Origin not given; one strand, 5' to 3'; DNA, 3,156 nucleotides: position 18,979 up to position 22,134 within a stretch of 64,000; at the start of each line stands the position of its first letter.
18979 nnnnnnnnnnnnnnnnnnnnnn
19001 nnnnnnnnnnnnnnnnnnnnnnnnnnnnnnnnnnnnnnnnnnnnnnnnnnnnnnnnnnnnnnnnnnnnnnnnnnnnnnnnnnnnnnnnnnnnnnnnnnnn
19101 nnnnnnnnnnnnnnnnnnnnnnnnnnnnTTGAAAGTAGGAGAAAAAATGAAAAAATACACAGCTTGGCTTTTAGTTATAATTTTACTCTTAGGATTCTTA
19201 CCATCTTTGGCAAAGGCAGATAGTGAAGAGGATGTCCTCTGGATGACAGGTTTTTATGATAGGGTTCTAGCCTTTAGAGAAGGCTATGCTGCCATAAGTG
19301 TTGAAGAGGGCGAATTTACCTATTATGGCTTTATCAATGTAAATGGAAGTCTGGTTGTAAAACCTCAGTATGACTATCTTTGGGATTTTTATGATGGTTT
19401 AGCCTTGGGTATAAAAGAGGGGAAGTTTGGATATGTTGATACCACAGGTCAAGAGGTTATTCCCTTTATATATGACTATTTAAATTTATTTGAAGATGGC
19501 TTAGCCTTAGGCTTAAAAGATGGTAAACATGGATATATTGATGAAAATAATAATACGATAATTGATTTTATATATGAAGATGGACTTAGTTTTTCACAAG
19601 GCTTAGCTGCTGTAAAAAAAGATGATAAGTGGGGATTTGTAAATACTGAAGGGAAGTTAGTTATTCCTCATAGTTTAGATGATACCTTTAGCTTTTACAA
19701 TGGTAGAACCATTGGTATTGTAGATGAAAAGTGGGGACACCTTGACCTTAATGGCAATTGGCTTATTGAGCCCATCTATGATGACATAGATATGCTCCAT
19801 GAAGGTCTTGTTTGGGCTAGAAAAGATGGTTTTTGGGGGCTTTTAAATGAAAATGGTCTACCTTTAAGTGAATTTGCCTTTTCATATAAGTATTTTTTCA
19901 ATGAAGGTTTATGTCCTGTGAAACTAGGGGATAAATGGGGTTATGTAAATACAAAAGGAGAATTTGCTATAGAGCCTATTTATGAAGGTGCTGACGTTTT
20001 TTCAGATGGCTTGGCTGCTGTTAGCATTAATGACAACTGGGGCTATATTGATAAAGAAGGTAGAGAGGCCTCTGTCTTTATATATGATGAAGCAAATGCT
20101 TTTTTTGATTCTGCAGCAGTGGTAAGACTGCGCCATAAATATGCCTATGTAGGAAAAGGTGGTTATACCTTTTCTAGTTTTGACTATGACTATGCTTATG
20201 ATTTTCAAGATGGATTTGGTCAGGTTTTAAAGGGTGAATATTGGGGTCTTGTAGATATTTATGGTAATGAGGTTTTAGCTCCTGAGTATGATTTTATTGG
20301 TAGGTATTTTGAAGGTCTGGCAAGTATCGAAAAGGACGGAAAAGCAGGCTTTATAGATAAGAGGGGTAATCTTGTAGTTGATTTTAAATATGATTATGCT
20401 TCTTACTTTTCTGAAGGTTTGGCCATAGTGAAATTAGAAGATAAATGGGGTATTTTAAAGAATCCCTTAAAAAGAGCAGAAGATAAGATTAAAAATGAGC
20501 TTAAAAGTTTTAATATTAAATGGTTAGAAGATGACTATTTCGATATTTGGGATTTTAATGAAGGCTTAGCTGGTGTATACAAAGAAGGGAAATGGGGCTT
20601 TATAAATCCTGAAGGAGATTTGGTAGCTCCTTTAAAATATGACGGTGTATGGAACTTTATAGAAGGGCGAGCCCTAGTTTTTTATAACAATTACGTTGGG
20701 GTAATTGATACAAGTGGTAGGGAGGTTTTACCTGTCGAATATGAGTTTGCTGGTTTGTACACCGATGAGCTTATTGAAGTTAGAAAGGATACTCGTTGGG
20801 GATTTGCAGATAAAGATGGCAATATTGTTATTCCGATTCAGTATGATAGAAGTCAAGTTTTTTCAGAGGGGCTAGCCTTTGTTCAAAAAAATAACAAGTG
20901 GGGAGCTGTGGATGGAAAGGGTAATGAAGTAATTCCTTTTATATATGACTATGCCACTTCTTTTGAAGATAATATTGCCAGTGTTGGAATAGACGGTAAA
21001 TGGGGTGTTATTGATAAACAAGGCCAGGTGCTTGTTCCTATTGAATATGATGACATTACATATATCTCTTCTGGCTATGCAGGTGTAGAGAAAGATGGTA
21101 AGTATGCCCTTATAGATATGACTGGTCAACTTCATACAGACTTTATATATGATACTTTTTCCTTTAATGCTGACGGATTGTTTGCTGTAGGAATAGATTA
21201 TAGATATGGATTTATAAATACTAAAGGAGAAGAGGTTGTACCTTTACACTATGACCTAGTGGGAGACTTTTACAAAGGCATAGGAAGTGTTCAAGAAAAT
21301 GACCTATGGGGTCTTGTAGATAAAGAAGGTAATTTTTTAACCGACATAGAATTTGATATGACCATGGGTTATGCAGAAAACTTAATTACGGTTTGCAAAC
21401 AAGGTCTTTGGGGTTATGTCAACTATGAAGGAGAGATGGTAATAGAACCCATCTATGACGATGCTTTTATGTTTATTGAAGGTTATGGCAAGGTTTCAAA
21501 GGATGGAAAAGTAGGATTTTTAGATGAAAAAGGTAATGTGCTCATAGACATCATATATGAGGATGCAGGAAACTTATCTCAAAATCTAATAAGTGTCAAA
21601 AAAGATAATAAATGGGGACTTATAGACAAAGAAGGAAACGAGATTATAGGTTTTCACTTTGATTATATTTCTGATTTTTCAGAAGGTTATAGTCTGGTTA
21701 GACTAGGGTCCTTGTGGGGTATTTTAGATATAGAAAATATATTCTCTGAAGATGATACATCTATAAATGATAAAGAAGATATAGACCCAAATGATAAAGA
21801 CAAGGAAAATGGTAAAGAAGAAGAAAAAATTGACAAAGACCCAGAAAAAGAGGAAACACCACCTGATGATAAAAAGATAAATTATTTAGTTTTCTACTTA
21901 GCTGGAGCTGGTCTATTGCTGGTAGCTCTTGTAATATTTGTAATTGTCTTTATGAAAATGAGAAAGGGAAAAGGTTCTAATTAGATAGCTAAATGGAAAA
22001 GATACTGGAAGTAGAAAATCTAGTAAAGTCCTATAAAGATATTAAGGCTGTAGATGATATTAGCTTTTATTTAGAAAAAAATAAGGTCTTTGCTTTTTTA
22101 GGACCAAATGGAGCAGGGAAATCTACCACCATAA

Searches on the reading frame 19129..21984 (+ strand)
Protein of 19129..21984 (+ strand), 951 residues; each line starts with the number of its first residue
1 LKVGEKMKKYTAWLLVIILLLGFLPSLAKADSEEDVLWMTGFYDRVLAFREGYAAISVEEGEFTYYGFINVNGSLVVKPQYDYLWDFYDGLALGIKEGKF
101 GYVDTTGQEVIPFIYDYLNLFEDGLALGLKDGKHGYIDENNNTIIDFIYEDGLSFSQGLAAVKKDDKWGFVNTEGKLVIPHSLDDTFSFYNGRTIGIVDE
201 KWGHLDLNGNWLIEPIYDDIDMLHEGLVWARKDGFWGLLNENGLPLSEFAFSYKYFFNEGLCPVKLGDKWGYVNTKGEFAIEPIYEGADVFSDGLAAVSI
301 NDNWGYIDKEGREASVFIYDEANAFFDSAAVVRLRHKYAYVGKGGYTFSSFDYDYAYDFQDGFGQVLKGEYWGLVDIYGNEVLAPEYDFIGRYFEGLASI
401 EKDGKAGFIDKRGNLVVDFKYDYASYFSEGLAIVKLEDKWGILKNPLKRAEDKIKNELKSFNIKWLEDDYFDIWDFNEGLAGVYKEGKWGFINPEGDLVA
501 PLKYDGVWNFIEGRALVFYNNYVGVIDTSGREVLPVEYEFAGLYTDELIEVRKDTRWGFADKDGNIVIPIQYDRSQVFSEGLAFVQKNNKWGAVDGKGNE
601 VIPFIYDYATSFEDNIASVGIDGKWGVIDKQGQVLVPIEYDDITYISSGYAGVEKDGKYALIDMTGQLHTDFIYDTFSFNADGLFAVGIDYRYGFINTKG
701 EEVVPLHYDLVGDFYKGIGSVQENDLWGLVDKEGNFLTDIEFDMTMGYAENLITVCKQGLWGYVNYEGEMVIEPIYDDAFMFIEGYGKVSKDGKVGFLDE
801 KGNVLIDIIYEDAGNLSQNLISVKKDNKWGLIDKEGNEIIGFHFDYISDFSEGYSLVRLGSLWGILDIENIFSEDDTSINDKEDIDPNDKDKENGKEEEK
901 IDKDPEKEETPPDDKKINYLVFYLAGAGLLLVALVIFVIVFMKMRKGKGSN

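Call 73: search_protein_families(library=pfam, proteins=[window:19129-21984:+], max_evalue=0.001)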
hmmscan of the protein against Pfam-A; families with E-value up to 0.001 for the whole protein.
window:19129-21984:+ (951 aa): 1 family
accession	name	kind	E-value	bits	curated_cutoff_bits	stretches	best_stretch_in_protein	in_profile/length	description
PF14903.11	WG_beta_rep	-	2.5e-200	648.3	25.6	20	557-591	1-35/35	WG containing repeat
